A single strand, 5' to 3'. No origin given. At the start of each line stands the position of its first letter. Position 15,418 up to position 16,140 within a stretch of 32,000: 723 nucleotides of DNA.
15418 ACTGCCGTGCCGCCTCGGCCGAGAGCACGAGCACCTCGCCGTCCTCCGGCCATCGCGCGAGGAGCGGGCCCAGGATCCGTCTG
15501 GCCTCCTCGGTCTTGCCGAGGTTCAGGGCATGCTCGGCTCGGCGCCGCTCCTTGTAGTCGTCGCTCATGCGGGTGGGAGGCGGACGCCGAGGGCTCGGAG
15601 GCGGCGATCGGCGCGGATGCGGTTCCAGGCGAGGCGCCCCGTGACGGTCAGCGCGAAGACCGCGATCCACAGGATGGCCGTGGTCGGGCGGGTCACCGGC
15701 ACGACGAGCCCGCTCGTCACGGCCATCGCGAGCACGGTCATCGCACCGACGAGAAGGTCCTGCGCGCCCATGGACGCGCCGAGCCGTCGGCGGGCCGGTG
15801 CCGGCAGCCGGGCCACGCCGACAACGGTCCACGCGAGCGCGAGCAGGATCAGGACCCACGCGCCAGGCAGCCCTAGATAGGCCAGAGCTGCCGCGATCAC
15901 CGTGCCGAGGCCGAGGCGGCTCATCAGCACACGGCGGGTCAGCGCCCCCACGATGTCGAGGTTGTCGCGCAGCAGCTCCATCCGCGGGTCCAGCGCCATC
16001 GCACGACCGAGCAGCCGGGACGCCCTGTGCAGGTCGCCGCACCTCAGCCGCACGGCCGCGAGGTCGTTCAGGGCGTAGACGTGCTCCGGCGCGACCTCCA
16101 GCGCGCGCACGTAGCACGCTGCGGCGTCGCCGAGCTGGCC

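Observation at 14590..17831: Uncharacterised AAA+ / TPR-membrane three-gene module in a variable slot of the ispDF-cysS-rlmB block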

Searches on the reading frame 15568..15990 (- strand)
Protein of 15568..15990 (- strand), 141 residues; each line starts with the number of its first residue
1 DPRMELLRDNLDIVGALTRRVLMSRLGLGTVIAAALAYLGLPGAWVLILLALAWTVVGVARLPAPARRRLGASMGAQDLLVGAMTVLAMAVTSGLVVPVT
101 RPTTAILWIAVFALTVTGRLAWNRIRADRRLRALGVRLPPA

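Call 82: search_protein_families(library=pfam, proteins=[window:15568-15990:-], max_evalue=1)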
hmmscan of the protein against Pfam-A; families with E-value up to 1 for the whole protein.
window:15568-15990:- (141 aa): 0 families
